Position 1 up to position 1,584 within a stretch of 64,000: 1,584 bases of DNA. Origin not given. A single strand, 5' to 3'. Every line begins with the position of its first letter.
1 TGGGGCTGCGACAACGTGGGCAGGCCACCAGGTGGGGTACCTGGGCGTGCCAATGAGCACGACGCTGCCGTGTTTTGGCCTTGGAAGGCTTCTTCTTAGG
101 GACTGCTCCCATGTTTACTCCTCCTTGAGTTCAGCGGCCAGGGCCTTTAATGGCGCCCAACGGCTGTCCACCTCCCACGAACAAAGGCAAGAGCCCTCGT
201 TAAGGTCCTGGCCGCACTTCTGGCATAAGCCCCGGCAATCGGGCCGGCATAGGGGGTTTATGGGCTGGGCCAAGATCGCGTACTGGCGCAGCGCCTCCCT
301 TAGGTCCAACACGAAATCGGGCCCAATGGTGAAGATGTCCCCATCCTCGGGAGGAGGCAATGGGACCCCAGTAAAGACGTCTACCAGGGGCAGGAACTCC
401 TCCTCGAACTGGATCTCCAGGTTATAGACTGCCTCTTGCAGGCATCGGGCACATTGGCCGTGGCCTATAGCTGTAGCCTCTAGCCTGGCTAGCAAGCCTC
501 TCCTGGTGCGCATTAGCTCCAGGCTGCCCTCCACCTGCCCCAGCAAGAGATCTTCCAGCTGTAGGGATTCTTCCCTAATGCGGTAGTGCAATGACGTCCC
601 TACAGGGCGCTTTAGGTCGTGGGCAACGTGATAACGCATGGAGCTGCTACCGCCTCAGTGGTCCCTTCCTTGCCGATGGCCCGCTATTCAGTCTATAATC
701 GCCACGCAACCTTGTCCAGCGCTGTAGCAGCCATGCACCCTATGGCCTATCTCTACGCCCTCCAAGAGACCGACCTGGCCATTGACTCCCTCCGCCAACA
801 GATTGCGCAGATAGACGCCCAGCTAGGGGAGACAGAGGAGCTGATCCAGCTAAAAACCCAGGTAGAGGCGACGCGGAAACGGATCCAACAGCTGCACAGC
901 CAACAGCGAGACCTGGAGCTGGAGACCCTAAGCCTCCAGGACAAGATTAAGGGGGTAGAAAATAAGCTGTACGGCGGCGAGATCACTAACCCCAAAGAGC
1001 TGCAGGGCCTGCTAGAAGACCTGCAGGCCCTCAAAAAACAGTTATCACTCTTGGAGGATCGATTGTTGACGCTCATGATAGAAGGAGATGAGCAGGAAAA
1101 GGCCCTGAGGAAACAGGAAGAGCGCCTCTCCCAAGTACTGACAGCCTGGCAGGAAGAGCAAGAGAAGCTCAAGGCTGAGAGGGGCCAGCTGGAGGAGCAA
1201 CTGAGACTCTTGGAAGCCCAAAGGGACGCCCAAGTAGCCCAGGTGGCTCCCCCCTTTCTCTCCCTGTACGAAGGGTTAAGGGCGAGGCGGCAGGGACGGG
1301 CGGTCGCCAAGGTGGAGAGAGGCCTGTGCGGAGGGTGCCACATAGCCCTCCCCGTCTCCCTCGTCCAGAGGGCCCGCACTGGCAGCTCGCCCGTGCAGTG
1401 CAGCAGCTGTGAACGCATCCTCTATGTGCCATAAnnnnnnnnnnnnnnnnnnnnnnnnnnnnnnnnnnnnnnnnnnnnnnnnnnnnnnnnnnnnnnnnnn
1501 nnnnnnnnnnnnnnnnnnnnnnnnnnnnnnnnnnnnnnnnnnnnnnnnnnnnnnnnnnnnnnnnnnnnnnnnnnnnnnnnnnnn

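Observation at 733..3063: Catalytically dead large-serine-recombinase homolog wedged between a conserved zinc-ribbon/RNase HI gene pair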

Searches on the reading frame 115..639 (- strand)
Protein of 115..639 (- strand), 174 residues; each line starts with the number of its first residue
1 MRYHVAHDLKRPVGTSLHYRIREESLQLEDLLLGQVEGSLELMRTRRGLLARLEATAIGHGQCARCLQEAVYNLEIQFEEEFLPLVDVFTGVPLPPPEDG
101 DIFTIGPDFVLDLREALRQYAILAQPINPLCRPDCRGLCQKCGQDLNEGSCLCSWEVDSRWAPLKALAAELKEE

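Call 3: search_protein_families(library=pfam, proteins=[window:115-639:-], max_evalue=0.1)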
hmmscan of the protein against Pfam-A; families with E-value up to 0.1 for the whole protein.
window:115-639:- (174 aa): 1 family
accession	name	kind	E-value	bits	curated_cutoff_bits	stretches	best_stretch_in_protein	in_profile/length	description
PF02620.22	YceD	-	5.3e-23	81.8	33.2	1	55-167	5-118/119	Large ribosomal RNA subunit accumulation protein YceD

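Call 4: search_protein_families(library=ncbifam, proteins=[window:115-639:-], max_evalue=0.1)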
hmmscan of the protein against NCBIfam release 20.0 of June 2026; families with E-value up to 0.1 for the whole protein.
window:115-639:- (174 aa): 0 families

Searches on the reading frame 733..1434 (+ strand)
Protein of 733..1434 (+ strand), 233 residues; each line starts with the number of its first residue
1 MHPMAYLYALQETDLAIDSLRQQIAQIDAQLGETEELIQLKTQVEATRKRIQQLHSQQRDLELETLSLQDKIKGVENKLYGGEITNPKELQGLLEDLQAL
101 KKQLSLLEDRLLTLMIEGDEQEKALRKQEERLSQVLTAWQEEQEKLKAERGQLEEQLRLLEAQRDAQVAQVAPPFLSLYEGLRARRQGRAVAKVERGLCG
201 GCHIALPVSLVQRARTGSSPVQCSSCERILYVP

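Call 3: search_protein_families(library=pfam, proteins=[window:733-1434:+], max_evalue=0.1)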
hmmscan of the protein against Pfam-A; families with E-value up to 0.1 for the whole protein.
window:733-1434:+ (233 aa): 6 families
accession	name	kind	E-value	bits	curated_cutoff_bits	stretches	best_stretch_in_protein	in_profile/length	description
PF24481.2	CT398_CC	-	4.7e-13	49.8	27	1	16-186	3-179/180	CT398-like coiled coil hairpin domain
PF02591.20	Zn_ribbon_9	-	1.7e-08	34.8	29.1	1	199-230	2-33/33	C4-type zinc ribbon domain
PF16326.10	ABC_tran_CTD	-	0.0052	17.4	32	1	66-114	18-67/69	ABC transporter C-terminal domain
PF09787.14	Golgin_A5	-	0.022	14.8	31.7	1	10-167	63-210/305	Golgin subfamily A member 5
PF15497.11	SNAPC5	-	0.036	15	23.6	1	121-164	4-47/101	snRNA-activating protein complex subunit 19, SNAPc subunit 19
PF09894.15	MJ0548_N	-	0.084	12.9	26.8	0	70-98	29-57/196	Connectase MJ0548-like, N-terminal domain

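Call 4: search_protein_families(library=ncbifam, proteins=[window:733-1434:+], max_evalue=0.1)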
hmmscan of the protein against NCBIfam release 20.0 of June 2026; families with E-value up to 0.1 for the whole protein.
window:733-1434:+ (233 aa): 10 families
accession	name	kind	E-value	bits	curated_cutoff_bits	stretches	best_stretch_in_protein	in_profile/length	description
NF047363.1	Zn_ribbon_CdsZ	equivalog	3e-19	69.5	275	1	9-231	10-231/251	zinc ribbon domain regulatory protein CdsZ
TIGR02168.1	SMC_prok_B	equivalog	9.4e-05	20.3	567.35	1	12-158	802-948/1181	chromosome segregation protein SMC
TIGR02169.1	SMC_prok_A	equivalog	0.00027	18.7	729.4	1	11-163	333-492/1165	chromosome segregation protein SMC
NF003034.1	PRK03918.1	equivalog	0.0013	16.8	700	1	12-164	270-421/878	DNA double-strand break repair ATPase Rad50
NF045487.1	ASRP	equivalog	0.0019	16.9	300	2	40-165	315-439/593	archaea-specific SMC-related protein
NF045780.1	TrlF_fam_ATP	equivalog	0.0039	15.9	350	1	12-171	467-641/944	TrlF family AAA-like ATPase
NF053563.1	Rkd4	equivalog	0.011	13.8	860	1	33-164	488-613/747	arcadin-4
TIGR00918.1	2A060602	subfamily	0.02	12.6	1120.4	1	79-144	302-364/1145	transmembrane receptor Patched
TIGR02231.1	TIGR02231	subfamily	0.021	13.6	112.6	1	28-166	57-191/524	mucoidy inhibitor MuiA family protein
NF046104.1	PptglHdxlasePcsB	equivalog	0.09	11.9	450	0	17-77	27-88/400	peptidoglycan hydrolase PcsB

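Call 49: find_homologous_proteins(query=window:733-1434:+, max_evalue=1e-8)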
Query window:733-1434:+ (233 aa): 1686 proteins with E <= 1e-8 among 2667 candidates; the best 120 are listed.
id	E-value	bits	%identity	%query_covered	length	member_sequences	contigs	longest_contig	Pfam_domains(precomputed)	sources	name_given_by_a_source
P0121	7.9e-139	478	100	100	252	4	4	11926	PF24481.3,PF02591.21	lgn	-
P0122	1.3e-79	285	63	100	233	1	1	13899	PF24481.3,PF02591.21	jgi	-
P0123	4.1e-75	270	60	100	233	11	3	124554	PF24481.3,PF02591.21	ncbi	-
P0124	1.4e-62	229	54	100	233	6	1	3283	PF24481.3,PF02591.21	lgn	-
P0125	4.5e-62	228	52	100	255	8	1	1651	PF24481.3,PF02591.21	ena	-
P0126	2.7e-61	225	62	81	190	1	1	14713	PF24481.3,PF02591.21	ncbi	-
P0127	1.3e-60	223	52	100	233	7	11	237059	PF24481.3,PF02591.21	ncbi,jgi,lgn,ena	jgi:hypothetical protein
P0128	8.0e-60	220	51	100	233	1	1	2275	PF24481.3,PF02591.21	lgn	-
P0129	2.9e-59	218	53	100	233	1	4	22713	PF24481.3,PF02591.21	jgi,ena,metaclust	jgi:predicted nucleic acid-binding Zn-ribbon protein|metaclust:\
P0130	4.1e-59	218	51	100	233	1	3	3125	PF24481.3,PF02591.21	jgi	jgi:predicted nucleic acid-binding Zn-ribbon protein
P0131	5.0e-59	218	51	100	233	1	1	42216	PF24481.3,PF02591.21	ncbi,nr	ncbi:MAG TPA: C4-type zinc ribbon domain-containing protein [Dehalococcoidia bacterium]|nr:C4-type z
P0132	3.0e-58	215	50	100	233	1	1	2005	PF24481.3,PF02591.21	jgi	jgi:predicted nucleic acid-binding Zn-ribbon protein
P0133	3.6e-58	215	50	100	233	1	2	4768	PF24481.3,PF02591.21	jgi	jgi:predicted nucleic acid-binding Zn-ribbon protein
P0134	5.0e-58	214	50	100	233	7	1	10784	PF09787.15,PF24481.3,PF02591.21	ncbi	-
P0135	2.5e-57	212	49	100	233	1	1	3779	PF24481.3,PF02591.21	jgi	-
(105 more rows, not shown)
